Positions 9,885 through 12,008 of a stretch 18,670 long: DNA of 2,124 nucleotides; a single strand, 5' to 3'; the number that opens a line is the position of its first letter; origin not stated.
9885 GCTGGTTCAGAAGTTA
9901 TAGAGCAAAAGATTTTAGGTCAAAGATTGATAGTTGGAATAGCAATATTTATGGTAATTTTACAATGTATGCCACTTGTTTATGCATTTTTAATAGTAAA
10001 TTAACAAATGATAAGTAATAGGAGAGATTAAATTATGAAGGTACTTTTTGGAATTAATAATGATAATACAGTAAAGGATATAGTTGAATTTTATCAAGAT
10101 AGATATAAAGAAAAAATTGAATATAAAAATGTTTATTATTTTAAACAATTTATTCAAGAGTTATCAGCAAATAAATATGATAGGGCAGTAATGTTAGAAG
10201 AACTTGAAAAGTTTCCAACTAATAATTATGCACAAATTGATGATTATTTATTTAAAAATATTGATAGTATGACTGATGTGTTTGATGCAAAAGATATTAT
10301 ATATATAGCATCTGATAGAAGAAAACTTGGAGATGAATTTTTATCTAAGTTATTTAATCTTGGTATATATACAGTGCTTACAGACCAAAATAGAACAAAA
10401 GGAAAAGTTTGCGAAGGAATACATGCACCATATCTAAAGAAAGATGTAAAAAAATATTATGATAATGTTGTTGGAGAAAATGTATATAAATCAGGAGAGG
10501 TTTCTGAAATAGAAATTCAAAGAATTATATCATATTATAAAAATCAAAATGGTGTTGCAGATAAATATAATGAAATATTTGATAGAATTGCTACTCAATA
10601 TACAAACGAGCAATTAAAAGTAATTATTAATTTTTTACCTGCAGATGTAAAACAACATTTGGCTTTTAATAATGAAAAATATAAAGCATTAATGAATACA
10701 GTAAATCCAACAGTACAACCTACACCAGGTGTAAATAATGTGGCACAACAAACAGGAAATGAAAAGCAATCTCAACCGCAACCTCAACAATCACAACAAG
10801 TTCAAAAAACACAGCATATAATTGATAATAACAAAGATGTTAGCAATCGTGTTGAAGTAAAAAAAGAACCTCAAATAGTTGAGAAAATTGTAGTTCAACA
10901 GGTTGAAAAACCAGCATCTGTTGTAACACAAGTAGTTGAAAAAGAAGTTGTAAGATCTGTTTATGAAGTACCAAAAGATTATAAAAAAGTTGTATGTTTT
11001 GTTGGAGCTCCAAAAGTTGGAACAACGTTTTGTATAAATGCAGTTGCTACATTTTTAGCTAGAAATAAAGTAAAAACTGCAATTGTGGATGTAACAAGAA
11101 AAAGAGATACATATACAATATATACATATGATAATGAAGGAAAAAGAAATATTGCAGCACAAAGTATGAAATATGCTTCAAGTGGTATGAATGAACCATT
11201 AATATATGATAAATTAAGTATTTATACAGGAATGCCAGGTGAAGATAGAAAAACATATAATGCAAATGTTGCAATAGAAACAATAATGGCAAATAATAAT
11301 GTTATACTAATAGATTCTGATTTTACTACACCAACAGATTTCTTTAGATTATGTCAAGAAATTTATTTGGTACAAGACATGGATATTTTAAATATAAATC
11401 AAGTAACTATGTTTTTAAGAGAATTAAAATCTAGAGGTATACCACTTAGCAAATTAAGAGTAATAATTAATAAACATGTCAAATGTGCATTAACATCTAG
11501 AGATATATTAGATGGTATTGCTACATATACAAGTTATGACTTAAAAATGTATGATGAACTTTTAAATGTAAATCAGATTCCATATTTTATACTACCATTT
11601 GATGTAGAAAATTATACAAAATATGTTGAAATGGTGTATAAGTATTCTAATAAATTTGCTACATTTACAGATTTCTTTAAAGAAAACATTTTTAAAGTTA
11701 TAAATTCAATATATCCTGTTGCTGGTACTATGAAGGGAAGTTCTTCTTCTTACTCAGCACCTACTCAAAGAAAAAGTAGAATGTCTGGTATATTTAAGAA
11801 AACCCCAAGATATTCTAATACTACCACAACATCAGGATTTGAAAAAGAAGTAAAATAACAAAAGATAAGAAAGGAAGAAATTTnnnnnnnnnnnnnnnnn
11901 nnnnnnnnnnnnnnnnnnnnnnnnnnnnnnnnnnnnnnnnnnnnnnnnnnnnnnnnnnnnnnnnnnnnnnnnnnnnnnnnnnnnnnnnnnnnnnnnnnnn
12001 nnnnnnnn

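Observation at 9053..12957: Orphan module between cca and ireB: regulated 93-aa protein, pilin-like mini-membrane protein, dead ParA/MinD and dead GGDEF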

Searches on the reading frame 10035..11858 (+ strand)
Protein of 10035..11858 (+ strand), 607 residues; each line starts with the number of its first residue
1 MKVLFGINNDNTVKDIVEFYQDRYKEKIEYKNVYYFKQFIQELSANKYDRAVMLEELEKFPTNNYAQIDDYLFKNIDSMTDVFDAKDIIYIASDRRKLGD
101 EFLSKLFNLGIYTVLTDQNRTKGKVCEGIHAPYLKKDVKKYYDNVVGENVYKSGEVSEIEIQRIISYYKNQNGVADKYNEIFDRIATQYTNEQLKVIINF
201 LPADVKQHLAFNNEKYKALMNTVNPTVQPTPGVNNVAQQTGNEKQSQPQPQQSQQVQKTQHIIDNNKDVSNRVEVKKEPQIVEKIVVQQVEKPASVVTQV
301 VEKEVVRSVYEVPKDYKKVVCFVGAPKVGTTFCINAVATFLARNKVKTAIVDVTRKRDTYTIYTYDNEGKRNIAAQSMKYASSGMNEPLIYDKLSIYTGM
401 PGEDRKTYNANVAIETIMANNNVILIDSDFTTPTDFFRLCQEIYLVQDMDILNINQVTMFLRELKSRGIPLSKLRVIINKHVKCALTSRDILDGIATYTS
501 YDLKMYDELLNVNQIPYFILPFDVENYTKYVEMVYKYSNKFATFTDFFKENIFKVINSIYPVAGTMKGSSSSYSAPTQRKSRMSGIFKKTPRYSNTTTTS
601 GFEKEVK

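Call 4: search_protein_families(library=pfam, proteins=[window:10035-11858:+], max_evalue=1)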
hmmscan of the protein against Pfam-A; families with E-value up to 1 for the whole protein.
window:10035-11858:+ (607 aa): 0 families

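Call 5: search_protein_families(library=ncbifam, proteins=[window:10035-11858:+], max_evalue=1)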
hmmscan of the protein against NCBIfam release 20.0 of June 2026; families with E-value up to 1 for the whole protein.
window:10035-11858:+ (607 aa): 1 family
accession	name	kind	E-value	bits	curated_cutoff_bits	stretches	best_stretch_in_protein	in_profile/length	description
NF004962.0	PRK06305.1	equivalog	0.052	12.7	559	1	149-292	272-415/465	DNA polymerase III subunits gamma and tau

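Call 10: find_homologous_proteins(query=window:10035-11858:+)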
Query window:10035-11858:+ (607 aa): 3718 proteins with E <= 0.001 among 8000 candidates; the best 120 are listed.
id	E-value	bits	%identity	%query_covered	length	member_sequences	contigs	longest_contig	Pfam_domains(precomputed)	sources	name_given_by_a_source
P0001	0.0e+0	1335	100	100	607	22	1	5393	-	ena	-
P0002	2.5e-282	956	72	100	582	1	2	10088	-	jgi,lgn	jgi:arsenate reductase-like glutaredoxin family protein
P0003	5.6e-280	948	71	100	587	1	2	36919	-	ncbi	ncbi:MAG: hypothetical protein RSB67_02410 [Clostridia bacterium]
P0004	1.9e-279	946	74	97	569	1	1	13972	-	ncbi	-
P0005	4.1e-279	945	70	100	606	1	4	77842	-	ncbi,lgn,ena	-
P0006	4.2e-278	942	72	97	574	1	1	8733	-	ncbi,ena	-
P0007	7.9e-278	941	72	96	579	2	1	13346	-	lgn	-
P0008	1.1e-277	941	70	100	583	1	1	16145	-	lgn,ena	-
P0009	2.2e-277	940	69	100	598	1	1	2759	-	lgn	-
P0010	2.4e-277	939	71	100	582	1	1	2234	-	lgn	-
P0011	3.8e-277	939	70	100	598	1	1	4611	-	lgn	-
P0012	4.2e-277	939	72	97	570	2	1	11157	-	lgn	-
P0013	7.8e-277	938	71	100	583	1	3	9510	-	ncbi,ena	-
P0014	1.1e-276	937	70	100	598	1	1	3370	-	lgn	-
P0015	1.1e-276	937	69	100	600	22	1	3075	-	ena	-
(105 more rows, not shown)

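Call 11: find_related_loci(query=window:10035-11858:+, collection=genome_contigs, flank=6000)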
Query window:10035-11858:+ (607 aa) in genome_contigs; peptide patterns used: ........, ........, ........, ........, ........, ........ (x = any residue, [..] = any of these).
169 stretches matched a pattern; 60 encode a relative of the query (tblastn E <= 1e-3); 59 distinct loci.
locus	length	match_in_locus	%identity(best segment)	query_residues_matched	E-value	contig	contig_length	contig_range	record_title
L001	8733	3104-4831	72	1-590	0e+0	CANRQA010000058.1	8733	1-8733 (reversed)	MAG: uncultured Clostridia bacterium isolate Lapin-017__bin45 genome assembly, contig: Lapin-017__NODE_6340_length_8733_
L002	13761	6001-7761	71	1-607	0e+0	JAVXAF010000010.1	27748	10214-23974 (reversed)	MAG: Clostridia bacterium isolate CGS5Y2-bin19 NODE_1447_length_27748_cov_9.921316, whole genome shotgun sequence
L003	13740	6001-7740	72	1-585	0e+0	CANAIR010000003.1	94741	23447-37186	MAG TPA_asm: uncultured Clostridium sp. isolate SRR15194757_bin.8_metawrap_v1.3_MAG genome assembly, contig: NODE_157_le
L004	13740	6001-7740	70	1-607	0e+0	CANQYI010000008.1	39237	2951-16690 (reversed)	MAG: uncultured Clostridia bacterium isolate Lapin-016__bin1 genome assembly, contig: Lapin-016__NODE_839_length_39237_c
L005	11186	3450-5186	69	1-607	0e+0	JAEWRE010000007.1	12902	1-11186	MAG: Bacillota bacterium isolate OH_SBrB_46 k127_880424, whole genome shotgun sequence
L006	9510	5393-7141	71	1-607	0e+0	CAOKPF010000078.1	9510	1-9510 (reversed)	MAG TPA_asm: uncultured Clostridium sp. isolate SRR17684615_bin.9_metawrap_v1.3_MAG genome assembly, contig: NODE.7811_l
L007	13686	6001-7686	75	1-589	0e+0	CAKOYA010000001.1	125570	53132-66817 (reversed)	MAG: uncultured Clostridia bacterium isolate REFINED_METABAT215_TOP10_CONTIGS_1500_ASSEMBLY_K77_MERGED__Hadza_MoBio_hadz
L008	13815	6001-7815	70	1-607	0e+0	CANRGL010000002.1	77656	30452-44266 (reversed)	MAG: uncultured Clostridia bacterium isolate Lapin-022__bin75 genome assembly, contig: Lapin-022__NODE_295_length_77656_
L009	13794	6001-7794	69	1-607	0e+0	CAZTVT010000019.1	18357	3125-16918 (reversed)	MAG TPA_asm: uncultured Clostridium sp. isolate binchicken_co240_30 genome assembly, contig: NODE_2249_length_18357_cov_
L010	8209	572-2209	72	1-562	0e+0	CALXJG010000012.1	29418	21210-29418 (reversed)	MAG: uncultured Clostridia bacterium isolate BRZ_BV__bin83 genome assembly, contig: BRZ_BV__NODE_1469_length_29418_cov_1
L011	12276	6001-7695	72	1-580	0e+0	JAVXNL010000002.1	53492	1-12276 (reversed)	MAG: Clostridia bacterium isolate CGS6M2-bin3 NODE_465_length_53492_cov_12.218369, whole genome shotgun sequence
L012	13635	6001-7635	72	1-561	0e+0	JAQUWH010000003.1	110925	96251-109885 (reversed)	MAG: Clostridia bacterium isolate STD2_186 NODE_526_length_110925_cov_4.588458_Sandtown_D2, whole genome shotgun sequenc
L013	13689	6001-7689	73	1-587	0e+0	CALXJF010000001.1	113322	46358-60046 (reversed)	MAG: uncultured Clostridia bacterium isolate BRZ_ES__bin17 genome assembly, contig: BRZ_ES__NODE_289_length_113322_cov_9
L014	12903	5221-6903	73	1-587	0e+0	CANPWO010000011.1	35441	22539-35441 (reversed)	MAG: uncultured Clostridia bacterium isolate Lapin-003-2__bin76 genome assembly, contig: Lapin-003-2__NODE_1142_length_3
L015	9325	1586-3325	68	1-602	0e+0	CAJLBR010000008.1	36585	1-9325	MAG TPA_asm: uncultured Clostridium sp. isolate SRR5519174-bin.8 genome assembly, contig: NODE_510_length_36585_cov_5.75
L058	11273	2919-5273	43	1-562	1e-66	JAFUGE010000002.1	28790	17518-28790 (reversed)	MAG: Clostridia bacterium isolate RGIG4465 Roe_deer_Omasum-5__c441, whole genome shotgun sequence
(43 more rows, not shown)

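Call 14: search_solved_structures(query=window:10035-11858:+, max_evalue=10, show_alignments=3)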
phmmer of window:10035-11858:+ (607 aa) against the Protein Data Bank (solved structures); distinct sequences matched with E-value up to 10: 0.

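Call 18: search_solved_structures(query=A1, max_evalue=10, show_alignments=3)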
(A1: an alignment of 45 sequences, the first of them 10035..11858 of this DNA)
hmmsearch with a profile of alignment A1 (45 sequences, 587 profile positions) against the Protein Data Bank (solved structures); distinct sequences matched with E-value up to 10: 0.

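Call 25: predict_structure(alignment_id=A1)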
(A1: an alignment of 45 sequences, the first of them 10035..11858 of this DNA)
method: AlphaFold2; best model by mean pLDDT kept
length: 607 residues; sequences in the alignment: 45
mean_pLDDT: 54.2   pTM: 0.41
mean pLDDT of the five models: 54.2, 53.7, 53.6, 53.6, 49.1
residues with pLDDT >= 90: 2; 70-90: 162; 50-70: 144; < 50: 299
segments of 3 or more residues with pLDDT < 50: 1-9, 46-73, 75-102, 108-135, 141-154, 223-310, 357-359, 371-407, 482-485, 565-607
pLDDT, mean of each block of 10 residues (from residue 1): 37 58 58 51 47 38 43 46 38 39 49 47 45 49 44 49 73 74 79 77 84 84 45 33 32 31 30 31 29 35 34 72 71 74 73 57 53 40 33 36 49 70 82 81 79 70 81 78 54 59 54 66 67 53 71 82 50 33 37 33 37
secondary structure, 60 per line:
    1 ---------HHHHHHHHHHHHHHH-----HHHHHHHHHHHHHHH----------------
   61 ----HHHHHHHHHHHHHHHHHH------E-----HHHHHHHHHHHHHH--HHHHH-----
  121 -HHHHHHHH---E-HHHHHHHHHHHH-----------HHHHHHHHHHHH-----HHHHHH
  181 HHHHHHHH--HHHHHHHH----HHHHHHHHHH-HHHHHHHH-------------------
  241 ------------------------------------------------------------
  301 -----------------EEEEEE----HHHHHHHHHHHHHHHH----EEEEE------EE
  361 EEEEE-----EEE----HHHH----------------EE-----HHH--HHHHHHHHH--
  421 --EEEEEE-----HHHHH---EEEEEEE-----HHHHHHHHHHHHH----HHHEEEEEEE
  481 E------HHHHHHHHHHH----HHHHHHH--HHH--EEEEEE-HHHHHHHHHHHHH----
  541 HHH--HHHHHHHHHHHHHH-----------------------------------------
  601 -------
elements in order: H10-24 H30-44 H65-82 H95-108 H111-115 H122-129 H135-146 H158-169 H175-188 H191-198 H203-212 H214-221 E318-323 H328-343 E348-352 E359-365 E371-373 H378-381 H410-418 E423-428 H434-438 E442-448 H454-466 E474-481 H488-498 H503-509 E517-522 H524-536 H546-559

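Call 27: fold_search(model_id=the predicted structure, library=pdb)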
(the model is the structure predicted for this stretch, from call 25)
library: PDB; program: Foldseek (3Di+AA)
matches with E <= 10: 1537; with E <= 0.001: 53
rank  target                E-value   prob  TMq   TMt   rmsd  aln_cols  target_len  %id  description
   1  2hf8_A                3.5e-06  1.00  0.18  0.43  10.3       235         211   14  Crystal structure of HypB from Methanocaldococcus jannaschii in the triphosphate form, in complex with zinc (released 2006-07-04)
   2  3ea0_B                4.4e-06  1.00  0.28  0.61   5.8       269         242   16  Crystal Structure of ParA Family ATPase from Chlorobium tepidum TLS (released 2008-09-23)
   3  3ea0_A                1.4e-05  1.00  0.27  0.59   5.7       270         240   16  Crystal Structure of ParA Family ATPase from Chlorobium tepidum TLS (released 2008-09-23)
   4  4v02_B                2.3e-05  1.00  0.28  0.60   6.3       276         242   17  MinC:MinD cell division protein complex, Aquifex aeolicus (released 2015-01-14)
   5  5auq_F                4.3e-05  1.00  0.24  0.56   6.2       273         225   14  Crystal structure of ATPase-type HypB in the nucleotide free state (released 2015-06-24)
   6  3vx3_A                4.8e-05  1.00  0.23  0.53   7.3       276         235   14  Crystal structure of [NiFe] hydrogenase maturation protein HypB from Thermococcus kodakarensis KOD1 (released 2013-02-27)
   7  4v02_A                5.4e-05  1.00  0.25  0.56   7.7       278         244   14  MinC:MinD cell division protein complex, Aquifex aeolicus (released 2015-01-14)
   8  1yrb_A                5.4e-05  1.00  0.22  0.45   8.2       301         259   14  PAB0955 crystal structure : a GTPase in GDP and Mg bound form from Pyrococcus abyssi (released 2006-02-14)
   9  3kje                  6.8e-05  1.00  0.23  0.48   9.3       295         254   12  Empty state of CooC1 (released 2010-01-19)
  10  5oxf_A                8.0e-05  1.00  0.20  0.18  12.3       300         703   16  An oligomerised bacterial dynamin pair provides a mechanism for the long range sensing and tethering of membranes (released 2018-09-05)
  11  4rz3_A                9.0e-05  1.00  0.26  0.58   6.2       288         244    9  Crystal structure of the MinD-like ATPase FlhG (released 2015-03-04)
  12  5auq_B                1.5e-04  1.00  0.24  0.56   6.5       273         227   14  Crystal structure of ATPase-type HypB in the nucleotide free state (released 2015-06-24)
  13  1hyq                  1.9e-04  1.00  0.26  0.60   7.6       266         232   15  MIND BACTERIAL CELL DIVISION REGULATOR FROM A. FULGIDUS (released 2001-03-14)
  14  5l3v_B                2.0e-04  1.00  0.19  0.36   8.5       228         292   14  Structure of the crenarchaeal SRP54 GTPase bound to GDP (released 2016-06-08)
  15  5auq_E                2.1e-04  1.00  0.23  0.55   8.2       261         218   15  Crystal structure of ATPase-type HypB in the nucleotide free state (released 2015-06-24)
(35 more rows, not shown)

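Call 33: search_protein_families(library=phrogs, proteins=[window:10035-11858:+], max_evalue=0.1)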
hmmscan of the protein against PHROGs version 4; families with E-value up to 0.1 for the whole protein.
window:10035-11858:+ (607 aa): 0 families

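Call 34: search_protein_families(library=padloc, proteins=[window:10035-11858:+], max_evalue=0.1)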
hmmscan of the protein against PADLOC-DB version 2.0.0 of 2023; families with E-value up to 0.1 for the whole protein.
window:10035-11858:+ (607 aa): 0 families

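Call 35: search_protein_representatives(alignment_id=A1)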
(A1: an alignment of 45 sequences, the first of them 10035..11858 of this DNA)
Query: 45 sequences, 587 profile positions. Proteins with E-value up to 0.001 (for the whole library): 477; up to 1e-10: 327; up to 1e-30: 208. The best 150 are listed.
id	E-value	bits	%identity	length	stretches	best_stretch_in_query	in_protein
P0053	0.0e+00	1131.8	-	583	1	1-563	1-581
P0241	7.9e-238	807.4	-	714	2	256-562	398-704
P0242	1.0e-159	549.4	-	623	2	271-582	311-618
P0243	1.2e-145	503.0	-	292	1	285-569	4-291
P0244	2.7e-145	501.8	-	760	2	277-555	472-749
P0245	1.3e-133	463.2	-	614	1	1-553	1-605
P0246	2.4e-130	452.5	-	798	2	275-568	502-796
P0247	6.2e-129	447.8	-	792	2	225-553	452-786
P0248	4.4e-123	428.5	-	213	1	1-212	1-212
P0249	2.4e-121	422.7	-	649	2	276-555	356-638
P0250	7.1e-118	411.3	-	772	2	244-543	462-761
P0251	8.9e-116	404.4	-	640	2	251-576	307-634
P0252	2.5e-115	402.9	-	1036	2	1-247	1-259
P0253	2.5e-114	399.6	-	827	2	1-259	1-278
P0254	3.3e-114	399.2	-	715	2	234-548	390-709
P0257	7.0e-111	388.2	-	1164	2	298-555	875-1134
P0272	4.4e-105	369.0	-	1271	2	1-225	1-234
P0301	1.9e-93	330.6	-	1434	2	1-232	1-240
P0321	1.8e-81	291.0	-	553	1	1-543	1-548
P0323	1.0e-78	282.0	-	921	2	299-539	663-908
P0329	8.6e-69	249.2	-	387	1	266-559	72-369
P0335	4.8e-61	223.6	-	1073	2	207-552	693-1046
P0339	5.2e-58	213.6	-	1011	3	285-547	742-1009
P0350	2.2e-55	204.9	-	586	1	2-570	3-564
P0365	6.0e-52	193.6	-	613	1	3-557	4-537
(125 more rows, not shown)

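Call 36: list_cluster_members(proteins=[P0241, P0245, P0252, P0257, P0272, P0301, P0321, P0350, P0365, P0329])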
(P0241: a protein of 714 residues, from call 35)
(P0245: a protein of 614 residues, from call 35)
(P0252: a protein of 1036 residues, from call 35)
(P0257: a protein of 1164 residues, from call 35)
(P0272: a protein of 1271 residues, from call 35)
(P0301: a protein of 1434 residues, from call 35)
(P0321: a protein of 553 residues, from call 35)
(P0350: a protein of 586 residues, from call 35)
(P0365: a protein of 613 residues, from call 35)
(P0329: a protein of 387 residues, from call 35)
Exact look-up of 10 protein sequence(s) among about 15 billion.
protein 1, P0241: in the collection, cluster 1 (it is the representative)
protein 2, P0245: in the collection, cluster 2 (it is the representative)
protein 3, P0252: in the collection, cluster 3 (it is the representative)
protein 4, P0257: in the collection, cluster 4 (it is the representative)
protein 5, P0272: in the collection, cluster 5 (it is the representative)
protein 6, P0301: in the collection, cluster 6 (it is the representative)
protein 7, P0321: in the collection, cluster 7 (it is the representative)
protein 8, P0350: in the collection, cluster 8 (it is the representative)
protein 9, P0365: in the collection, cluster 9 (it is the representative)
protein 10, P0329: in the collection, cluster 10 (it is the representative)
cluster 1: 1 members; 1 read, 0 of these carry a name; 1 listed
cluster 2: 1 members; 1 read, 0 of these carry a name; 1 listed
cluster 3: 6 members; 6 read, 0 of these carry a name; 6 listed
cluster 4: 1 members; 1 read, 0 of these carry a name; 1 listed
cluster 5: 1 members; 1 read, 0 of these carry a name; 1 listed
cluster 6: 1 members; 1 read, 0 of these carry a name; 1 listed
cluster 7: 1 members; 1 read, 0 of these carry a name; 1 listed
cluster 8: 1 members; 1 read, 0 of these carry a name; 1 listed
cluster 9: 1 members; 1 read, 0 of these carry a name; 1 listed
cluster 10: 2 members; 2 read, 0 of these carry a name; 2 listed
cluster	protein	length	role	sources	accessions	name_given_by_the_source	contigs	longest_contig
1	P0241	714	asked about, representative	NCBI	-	-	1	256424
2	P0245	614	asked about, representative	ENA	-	-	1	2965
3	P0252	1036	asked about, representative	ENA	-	-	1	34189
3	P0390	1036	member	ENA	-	-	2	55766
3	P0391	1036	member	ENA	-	-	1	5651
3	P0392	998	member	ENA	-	-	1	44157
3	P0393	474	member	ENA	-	-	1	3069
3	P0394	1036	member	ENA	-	-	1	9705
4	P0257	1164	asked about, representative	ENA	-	-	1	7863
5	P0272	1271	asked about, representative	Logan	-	-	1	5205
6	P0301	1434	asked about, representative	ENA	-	-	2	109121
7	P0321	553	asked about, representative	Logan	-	-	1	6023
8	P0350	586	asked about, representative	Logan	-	-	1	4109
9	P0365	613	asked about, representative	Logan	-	-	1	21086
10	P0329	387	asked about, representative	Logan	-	-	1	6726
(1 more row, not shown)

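Call 38: find_encoding_contigs(protein=P0301, flank=8000, max_places=2)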
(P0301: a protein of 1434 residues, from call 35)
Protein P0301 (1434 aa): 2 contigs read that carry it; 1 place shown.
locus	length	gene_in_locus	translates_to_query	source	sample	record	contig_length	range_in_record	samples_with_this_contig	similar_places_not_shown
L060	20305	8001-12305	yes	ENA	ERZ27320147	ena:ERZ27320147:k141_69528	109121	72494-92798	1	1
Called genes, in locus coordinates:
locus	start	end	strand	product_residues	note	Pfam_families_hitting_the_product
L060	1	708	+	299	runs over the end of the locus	PF01261:AP_endonuc_2 (weak)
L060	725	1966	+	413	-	PF13393:tRNA-synt_His, PF00587:tRNA-synt_2b, PF03129:HGTP_anticodon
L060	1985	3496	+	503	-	PF13396:PLDc_N (weak), PF13091:PLDc_2, PF00614:PLDc (weak), PF13091:PLDc_2, PF00614:PLDc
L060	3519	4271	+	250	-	PF02163:Peptidase_M50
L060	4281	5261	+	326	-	PF00814:TsaD, PF22521:HypF_C_2 (weak)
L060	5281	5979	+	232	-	PF00149:Metallophos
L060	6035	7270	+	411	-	PF07501:G5, PF01832:Glucosaminidase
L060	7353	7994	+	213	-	-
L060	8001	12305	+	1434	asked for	-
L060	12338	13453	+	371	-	-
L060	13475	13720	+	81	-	PF06135:IreB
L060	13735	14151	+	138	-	PF03652:RuvX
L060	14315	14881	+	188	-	PF08207:EFP_N, PF01132:EFP, PF09285:Elong-fact-P_C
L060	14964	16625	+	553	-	PF00005:ABC_tran, PF02463:SMC_N (faint), PF03193:RsgA_GTPase (faint), PF13555:AAA_29 (faint), PF01926:MMR_HSR1 (faint), PF13173:AAA_14 (faint), PF12848:ABC_tran_Xtn (weak), PF00005:ABC_tran, +3 more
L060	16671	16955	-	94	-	-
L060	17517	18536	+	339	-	PF00044:Gp_dh_N, PF02800:Gp_dh_C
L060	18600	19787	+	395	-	PF00162:PGK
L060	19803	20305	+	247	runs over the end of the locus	PF00121:TIM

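Call 43: find_encoding_contigs(protein=P0365, flank=7000, max_places=1)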
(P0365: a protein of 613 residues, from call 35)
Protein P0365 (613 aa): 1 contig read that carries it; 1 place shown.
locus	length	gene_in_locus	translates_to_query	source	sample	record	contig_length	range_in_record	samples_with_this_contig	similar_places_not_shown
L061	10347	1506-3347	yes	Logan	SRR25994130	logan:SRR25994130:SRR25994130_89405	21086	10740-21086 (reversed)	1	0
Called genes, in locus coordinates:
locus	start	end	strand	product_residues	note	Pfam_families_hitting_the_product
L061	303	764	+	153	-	-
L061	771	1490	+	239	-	-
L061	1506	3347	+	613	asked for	-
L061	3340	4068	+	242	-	PF08666:SAF, PF13144:ChapFlgA (weak)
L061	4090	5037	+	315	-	PF13614:AAA_31 (faint)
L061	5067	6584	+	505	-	PF00437:T2SSE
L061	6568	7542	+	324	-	-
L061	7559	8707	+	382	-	-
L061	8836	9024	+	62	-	-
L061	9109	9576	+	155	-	-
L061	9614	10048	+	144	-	-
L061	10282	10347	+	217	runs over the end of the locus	-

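Call 44: find_encoding_contigs(protein=P0390, flank=7000, max_places=1)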
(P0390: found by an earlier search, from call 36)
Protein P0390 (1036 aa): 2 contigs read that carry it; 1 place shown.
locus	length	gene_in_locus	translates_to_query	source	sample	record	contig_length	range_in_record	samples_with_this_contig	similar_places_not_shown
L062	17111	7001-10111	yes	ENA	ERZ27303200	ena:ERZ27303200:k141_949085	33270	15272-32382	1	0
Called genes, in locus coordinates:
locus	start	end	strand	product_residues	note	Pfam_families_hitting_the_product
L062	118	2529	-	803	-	PF02534:T4SS-DNA_transf (weak), PF12696:TraG-D_C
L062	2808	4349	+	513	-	PF01554:MatE (faint), PF01943:Polysacc_synt, PF03023:MurJ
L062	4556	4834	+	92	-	PF00216:Bac_DNA_binding, PF18291:HU-HIG (weak)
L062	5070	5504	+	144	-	-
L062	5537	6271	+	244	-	-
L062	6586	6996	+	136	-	-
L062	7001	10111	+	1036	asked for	-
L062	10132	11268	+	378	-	PF00990:GGDEF (weak)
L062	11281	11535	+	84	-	PF06135:IreB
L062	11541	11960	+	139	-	PF03652:RuvX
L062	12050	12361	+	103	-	PF06949:DUF1292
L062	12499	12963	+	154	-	-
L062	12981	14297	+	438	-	-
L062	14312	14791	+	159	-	PF13420:Acetyltransf_4, PF13302:Acetyltransf_3, PF13673:Acetyltransf_10, PF00583:Acetyltransf_1, PF13508:Acetyltransf_7, PF08445:FR47 (weak)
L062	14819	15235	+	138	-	PF05014:Nuc_deoxyrib_tr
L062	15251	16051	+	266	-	PF00753:Lactamase_B, PF12706:Lactamase_B_2 (weak)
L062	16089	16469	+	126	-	-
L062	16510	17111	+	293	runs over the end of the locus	PF03193:RsgA_GTPase (weak), PF01926:MMR_HSR1, PF02421:FeoB_N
